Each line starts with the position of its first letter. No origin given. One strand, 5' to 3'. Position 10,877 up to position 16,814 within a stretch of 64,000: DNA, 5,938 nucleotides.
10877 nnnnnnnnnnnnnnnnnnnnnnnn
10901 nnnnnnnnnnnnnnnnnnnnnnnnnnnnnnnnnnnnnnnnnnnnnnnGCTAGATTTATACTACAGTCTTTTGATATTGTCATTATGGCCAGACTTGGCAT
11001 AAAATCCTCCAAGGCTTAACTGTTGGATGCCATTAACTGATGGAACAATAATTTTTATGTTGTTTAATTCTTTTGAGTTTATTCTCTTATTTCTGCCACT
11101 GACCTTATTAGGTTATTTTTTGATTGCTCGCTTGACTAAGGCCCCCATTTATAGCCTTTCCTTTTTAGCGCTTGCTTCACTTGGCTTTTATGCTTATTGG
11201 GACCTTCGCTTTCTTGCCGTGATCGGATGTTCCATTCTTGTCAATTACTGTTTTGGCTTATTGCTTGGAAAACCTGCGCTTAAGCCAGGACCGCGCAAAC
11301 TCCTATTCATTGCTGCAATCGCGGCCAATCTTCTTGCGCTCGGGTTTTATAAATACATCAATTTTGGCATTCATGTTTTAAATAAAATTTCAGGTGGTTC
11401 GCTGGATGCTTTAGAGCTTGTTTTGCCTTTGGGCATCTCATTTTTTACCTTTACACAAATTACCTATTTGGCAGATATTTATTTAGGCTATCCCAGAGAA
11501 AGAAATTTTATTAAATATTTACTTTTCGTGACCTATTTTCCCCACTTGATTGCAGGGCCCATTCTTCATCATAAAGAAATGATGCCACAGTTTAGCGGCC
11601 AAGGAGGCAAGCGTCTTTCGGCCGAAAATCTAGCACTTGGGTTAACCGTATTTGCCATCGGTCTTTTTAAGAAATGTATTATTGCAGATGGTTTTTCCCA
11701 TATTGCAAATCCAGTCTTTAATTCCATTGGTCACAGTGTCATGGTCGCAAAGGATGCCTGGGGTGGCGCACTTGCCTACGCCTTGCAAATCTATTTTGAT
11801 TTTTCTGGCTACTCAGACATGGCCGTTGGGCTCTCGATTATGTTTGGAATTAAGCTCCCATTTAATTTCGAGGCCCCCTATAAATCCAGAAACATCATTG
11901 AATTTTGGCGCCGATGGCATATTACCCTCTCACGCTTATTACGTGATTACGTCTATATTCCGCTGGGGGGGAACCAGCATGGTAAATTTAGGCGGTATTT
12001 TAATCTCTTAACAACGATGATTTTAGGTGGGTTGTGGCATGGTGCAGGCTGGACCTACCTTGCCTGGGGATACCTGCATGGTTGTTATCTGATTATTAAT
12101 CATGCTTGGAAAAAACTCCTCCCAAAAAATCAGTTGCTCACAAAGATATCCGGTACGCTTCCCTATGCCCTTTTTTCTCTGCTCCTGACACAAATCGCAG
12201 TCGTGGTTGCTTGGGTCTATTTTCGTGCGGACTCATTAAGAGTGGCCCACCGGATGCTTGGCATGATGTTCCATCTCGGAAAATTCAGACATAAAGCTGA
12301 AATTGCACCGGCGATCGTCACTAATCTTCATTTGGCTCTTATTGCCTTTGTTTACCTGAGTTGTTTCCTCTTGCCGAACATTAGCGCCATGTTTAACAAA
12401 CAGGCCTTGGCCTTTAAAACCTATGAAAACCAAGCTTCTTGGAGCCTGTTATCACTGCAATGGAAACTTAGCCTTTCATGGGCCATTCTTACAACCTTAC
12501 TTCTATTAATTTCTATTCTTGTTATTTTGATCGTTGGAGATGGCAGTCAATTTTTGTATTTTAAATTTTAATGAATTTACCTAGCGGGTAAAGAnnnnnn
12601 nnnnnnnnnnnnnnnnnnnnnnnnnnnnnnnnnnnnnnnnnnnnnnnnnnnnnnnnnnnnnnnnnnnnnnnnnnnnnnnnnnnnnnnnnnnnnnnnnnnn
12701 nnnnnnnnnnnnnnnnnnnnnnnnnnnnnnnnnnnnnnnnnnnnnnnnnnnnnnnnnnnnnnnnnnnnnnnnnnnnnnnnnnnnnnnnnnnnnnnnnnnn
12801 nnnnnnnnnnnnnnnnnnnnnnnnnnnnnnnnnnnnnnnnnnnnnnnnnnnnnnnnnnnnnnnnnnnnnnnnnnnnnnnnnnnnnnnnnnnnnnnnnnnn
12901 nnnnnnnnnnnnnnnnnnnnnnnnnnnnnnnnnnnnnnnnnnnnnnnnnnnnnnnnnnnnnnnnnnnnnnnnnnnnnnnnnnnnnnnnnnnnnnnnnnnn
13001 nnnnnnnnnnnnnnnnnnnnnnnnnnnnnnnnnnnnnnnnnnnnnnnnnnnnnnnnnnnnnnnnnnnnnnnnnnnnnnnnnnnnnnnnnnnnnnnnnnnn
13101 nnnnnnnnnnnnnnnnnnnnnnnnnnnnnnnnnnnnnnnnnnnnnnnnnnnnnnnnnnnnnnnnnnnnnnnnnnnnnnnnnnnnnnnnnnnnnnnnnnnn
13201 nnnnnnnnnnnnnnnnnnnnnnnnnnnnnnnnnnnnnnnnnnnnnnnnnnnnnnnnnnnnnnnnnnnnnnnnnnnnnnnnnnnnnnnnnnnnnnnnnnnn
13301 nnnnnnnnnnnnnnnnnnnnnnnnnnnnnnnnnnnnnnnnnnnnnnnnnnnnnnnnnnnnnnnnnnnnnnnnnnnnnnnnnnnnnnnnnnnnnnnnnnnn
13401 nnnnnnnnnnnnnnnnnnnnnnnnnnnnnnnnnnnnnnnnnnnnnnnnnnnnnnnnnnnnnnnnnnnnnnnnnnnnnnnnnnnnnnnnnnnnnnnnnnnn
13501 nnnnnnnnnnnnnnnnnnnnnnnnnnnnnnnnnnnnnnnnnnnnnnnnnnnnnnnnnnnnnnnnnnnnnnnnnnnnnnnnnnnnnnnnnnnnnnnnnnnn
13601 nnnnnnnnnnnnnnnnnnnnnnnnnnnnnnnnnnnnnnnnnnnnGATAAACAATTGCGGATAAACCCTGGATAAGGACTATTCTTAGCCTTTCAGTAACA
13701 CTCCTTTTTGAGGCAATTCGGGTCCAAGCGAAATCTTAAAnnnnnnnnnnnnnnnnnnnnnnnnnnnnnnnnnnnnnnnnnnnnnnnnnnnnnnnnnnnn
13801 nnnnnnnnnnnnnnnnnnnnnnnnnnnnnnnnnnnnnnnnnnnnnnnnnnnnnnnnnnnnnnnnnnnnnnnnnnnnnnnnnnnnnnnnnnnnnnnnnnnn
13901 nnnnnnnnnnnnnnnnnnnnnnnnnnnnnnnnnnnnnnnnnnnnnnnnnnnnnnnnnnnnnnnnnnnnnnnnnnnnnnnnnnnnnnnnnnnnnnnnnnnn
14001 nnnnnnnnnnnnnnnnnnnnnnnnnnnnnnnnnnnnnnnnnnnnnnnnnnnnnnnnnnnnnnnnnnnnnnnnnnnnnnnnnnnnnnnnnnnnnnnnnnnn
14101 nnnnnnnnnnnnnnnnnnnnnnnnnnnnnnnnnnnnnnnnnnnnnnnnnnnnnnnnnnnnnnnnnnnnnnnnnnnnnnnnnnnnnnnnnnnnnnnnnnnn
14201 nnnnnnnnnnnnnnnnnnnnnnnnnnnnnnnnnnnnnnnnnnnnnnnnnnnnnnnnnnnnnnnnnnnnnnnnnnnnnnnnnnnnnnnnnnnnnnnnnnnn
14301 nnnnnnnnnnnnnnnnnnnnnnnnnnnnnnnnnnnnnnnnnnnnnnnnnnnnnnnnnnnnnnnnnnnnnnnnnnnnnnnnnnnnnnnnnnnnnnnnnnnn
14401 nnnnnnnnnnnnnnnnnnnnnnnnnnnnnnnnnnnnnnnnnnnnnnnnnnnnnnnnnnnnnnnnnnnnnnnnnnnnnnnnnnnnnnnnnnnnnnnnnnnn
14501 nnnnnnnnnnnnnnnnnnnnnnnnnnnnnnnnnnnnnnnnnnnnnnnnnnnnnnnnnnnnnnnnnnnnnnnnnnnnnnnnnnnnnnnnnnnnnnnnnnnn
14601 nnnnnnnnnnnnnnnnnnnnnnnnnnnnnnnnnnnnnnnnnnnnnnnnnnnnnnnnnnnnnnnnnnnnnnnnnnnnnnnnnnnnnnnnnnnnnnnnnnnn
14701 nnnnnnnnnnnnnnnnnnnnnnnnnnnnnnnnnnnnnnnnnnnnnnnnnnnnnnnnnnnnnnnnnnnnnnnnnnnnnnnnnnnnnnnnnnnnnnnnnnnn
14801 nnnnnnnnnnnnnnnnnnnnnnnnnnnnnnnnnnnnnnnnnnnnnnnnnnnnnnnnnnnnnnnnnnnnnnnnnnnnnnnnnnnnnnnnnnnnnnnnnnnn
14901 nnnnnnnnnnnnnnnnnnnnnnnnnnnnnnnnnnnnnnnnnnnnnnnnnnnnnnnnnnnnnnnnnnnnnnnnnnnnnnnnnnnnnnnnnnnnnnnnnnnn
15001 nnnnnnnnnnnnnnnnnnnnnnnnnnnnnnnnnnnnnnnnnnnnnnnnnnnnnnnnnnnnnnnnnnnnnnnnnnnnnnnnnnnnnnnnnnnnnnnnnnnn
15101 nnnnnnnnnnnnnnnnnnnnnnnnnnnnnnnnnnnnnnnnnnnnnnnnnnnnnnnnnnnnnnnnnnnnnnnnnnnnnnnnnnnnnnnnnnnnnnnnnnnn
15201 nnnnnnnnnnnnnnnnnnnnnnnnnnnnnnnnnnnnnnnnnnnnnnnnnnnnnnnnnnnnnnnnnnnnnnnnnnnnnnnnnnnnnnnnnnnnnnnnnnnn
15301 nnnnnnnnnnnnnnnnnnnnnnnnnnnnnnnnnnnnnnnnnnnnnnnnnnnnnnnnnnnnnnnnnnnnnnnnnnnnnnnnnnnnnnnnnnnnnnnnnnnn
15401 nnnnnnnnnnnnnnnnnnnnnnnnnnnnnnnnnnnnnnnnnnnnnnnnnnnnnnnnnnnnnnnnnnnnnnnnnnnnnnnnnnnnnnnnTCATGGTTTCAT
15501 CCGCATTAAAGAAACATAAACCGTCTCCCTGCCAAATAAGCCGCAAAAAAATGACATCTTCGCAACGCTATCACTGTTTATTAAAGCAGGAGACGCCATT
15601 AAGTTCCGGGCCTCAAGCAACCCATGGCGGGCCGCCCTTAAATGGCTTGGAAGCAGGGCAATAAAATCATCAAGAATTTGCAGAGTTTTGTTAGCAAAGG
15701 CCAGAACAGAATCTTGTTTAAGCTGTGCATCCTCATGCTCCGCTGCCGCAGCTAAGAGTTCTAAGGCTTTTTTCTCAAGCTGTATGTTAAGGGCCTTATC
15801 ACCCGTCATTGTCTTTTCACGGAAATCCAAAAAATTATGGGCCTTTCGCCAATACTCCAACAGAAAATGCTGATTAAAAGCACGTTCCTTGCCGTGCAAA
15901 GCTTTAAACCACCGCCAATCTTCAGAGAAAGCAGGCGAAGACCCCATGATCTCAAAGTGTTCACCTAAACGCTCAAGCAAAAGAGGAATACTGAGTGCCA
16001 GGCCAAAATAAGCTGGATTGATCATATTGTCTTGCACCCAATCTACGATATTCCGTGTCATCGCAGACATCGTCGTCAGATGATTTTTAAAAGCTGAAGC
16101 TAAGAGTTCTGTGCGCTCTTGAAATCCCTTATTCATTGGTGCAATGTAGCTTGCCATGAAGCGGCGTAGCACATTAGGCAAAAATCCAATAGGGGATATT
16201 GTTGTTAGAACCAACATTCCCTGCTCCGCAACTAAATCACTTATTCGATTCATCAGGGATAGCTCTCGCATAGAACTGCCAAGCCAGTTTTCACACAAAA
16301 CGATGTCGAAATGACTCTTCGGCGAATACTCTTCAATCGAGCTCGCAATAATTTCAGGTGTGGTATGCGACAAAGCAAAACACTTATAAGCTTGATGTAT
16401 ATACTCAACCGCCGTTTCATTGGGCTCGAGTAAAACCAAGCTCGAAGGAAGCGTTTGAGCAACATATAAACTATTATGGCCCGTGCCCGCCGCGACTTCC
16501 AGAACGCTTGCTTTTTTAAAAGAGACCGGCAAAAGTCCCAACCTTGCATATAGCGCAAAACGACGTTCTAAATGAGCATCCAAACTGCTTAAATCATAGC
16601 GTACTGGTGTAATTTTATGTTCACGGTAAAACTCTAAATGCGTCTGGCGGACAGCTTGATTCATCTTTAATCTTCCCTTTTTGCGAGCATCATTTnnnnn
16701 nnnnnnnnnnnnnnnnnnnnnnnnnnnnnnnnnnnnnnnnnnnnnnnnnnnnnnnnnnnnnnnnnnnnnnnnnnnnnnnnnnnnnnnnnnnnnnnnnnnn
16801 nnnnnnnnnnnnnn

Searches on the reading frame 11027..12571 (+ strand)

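Call 65: search_protein_families(library=pfam, proteins=[window:11027-12571:+], max_evalue=0.00001)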
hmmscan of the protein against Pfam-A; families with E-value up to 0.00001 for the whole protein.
window:11027-12571:+ (514 aa): 1 family
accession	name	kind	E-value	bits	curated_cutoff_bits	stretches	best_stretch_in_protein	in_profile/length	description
PF03062.24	MBOAT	-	8.7e-37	127.6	27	1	160-375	80-312/337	MBOAT, membrane-bound O-acyltransferase family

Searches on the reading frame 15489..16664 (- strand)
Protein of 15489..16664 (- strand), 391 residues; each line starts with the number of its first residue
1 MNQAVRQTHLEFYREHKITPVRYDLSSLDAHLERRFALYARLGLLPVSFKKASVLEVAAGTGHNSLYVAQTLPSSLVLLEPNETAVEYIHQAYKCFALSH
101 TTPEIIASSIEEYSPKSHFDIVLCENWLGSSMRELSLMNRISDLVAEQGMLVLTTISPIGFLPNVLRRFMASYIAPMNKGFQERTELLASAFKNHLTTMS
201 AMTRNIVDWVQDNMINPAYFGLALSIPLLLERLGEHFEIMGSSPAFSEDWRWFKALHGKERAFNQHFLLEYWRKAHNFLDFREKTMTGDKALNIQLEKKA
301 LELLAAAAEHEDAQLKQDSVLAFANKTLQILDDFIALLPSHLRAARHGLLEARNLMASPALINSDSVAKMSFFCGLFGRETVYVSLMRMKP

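Call 65: search_protein_families(library=pfam, proteins=[window:15489-16664:-], max_evalue=0.00001)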
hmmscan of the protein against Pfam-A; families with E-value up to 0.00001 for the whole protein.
window:15489-16664:- (391 aa): 3 families
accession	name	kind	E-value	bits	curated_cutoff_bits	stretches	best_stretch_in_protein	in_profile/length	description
PF13489.12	Methyltransf_23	-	1.6e-07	31.7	27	1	41-180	13-141/164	Methyltransferase domain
PF13847.12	Methyltransf_31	-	1.8e-06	28.2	27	1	50-165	3-114/145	Methyltransferase domain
PF13649.12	Methyltransf_25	-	3.2e-06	28.2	27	1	54-146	1-94/97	Methyltransferase domain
